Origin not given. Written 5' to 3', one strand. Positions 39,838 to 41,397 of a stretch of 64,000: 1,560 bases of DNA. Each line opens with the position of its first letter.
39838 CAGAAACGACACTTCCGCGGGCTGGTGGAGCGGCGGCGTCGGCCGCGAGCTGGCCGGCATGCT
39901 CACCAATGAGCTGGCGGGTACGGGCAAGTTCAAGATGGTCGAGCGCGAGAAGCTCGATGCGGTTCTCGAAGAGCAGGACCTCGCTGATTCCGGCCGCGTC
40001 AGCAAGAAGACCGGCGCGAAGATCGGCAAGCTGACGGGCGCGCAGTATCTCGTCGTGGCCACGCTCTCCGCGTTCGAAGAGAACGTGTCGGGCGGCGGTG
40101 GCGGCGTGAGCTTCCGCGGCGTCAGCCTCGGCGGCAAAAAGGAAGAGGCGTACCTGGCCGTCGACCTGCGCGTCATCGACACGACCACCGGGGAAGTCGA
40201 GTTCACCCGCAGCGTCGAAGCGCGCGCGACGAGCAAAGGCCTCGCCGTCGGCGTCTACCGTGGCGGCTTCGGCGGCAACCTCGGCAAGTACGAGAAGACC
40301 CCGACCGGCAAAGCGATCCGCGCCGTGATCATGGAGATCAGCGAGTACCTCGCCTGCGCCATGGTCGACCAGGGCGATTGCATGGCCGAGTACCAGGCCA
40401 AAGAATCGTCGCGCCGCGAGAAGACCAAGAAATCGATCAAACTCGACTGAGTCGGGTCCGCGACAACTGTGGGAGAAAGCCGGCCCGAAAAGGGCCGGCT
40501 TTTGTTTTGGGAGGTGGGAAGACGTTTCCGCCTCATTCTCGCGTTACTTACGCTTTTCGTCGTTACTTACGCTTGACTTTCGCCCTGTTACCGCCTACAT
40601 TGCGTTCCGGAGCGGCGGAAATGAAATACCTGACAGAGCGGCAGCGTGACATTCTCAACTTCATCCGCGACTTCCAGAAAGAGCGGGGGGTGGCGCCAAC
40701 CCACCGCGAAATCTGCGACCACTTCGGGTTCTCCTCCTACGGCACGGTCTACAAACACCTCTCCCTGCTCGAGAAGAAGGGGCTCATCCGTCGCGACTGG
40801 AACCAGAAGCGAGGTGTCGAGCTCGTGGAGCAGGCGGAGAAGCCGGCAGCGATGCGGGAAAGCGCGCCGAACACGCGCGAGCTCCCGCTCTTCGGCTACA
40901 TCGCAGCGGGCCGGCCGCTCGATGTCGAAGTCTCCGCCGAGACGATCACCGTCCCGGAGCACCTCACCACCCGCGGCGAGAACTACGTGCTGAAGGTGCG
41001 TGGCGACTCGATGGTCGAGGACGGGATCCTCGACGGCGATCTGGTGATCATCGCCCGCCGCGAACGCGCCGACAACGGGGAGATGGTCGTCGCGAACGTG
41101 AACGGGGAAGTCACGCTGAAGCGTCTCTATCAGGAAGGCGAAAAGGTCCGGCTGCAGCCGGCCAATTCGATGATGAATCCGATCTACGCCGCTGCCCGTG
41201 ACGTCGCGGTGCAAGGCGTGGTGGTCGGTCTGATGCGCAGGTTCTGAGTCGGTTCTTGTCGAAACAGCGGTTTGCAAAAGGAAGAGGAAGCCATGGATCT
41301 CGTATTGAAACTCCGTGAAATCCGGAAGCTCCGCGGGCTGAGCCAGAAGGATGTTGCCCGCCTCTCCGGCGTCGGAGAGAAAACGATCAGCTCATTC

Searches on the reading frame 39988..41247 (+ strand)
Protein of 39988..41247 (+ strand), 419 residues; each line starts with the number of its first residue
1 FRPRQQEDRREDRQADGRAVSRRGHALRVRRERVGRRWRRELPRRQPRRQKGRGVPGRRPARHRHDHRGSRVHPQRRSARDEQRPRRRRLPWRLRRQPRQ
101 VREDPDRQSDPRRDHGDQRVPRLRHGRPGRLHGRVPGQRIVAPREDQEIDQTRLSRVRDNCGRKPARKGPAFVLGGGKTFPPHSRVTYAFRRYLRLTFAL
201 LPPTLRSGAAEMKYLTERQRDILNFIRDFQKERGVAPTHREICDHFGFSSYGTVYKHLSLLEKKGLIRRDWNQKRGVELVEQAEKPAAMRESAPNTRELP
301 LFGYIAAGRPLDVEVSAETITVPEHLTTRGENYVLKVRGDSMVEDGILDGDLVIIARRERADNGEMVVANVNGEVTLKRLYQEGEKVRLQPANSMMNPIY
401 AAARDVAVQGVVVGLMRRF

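Call 34: search_protein_families(library=pfam, proteins=[window:39988-41247:+], max_evalue=0.001)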
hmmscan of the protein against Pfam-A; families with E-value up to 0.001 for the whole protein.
window:39988-41247:+ (419 aa): 3 families
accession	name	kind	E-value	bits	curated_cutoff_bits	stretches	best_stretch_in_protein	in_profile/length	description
PF00717.28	Peptidase_S24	-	2.7e-28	98.4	23.3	1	300-413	1-116/116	Peptidase S24-like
PF01726.22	LexA_DNA_bind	-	3.5e-19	68.8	23.7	1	212-276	1-65/65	LexA DNA binding domain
PF04703.18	FaeA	-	0.00057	20.6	20.7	0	220-277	3-54/62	FaeA-like protein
